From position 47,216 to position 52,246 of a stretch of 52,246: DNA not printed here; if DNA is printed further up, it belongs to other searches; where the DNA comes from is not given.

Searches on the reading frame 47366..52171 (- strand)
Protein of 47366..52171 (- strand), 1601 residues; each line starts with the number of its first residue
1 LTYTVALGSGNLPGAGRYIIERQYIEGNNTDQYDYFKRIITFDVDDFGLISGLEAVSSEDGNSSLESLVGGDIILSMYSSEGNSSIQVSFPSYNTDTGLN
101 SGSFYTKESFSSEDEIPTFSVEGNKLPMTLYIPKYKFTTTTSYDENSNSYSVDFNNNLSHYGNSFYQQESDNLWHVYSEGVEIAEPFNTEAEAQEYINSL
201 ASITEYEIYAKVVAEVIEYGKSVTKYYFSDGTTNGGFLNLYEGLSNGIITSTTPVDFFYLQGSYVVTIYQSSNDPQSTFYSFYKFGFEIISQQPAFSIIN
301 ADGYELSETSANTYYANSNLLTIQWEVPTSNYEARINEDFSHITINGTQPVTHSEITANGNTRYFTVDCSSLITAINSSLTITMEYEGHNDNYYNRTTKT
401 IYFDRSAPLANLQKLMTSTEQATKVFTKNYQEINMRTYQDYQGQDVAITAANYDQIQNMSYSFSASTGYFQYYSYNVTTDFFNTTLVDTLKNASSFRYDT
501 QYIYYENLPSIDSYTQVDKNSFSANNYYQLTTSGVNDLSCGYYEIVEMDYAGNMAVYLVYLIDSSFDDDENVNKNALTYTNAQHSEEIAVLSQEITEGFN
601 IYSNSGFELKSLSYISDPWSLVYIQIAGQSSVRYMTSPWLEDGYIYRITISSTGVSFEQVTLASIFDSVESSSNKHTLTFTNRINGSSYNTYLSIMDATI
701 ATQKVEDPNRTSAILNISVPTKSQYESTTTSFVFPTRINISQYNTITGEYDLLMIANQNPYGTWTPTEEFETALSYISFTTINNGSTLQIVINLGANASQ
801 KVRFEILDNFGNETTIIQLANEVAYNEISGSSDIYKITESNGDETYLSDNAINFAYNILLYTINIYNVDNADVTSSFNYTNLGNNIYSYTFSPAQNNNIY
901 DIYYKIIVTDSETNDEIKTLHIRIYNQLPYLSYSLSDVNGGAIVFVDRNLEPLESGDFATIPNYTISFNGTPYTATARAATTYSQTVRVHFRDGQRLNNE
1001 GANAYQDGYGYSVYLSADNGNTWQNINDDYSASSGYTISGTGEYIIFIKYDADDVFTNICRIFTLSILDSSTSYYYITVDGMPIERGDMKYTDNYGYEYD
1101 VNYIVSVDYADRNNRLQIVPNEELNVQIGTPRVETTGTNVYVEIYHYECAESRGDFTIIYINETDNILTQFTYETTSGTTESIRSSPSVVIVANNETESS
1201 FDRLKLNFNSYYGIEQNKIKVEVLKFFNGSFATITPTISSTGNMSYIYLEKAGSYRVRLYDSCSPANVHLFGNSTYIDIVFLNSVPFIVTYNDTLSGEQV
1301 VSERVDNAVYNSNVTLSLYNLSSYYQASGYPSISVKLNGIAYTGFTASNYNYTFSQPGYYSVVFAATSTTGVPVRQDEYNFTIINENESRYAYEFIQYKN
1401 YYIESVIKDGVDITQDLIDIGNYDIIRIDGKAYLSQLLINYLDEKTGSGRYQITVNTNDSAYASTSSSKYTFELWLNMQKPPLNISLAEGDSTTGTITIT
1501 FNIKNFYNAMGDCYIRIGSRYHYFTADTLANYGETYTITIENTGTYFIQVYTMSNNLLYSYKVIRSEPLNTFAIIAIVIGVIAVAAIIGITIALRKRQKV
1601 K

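Call 8: search_protein_families(library=pfam, proteins=[window:47366-52171:-], max_evalue=0.001)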
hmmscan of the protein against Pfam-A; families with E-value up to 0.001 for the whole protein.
window:47366-52171:- (1601 aa): 0 families

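Call 18: search_protein_families(library=ncbifam, proteins=[window:47366-52171:-], max_evalue=1)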
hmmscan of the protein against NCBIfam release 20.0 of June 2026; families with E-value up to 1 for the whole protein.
window:47366-52171:- (1601 aa): 2 families
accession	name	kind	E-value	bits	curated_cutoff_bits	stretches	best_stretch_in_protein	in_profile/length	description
TIGR03769.1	P_ac_wall_RPT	domain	0.037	14.6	30.9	1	1351-1370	6-25/41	TIGR03769 domain-containing protein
NF002217.0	PRK01112.1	equivalog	0.055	12.8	320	1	356-493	37-173/228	2,3-bisphosphoglycerate-dependent phosphoglycerate mutase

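Call 19: search_protein_families(library=phrogs, proteins=[window:47366-52171:-], max_evalue=1)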
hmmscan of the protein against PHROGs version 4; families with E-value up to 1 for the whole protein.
window:47366-52171:- (1601 aa): 0 families

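Call 79: search_protein_families(library=padloc, proteins=[window:47366-52171:-], max_evalue=1)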
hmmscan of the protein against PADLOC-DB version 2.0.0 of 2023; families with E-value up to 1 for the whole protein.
window:47366-52171:- (1601 aa): 0 families
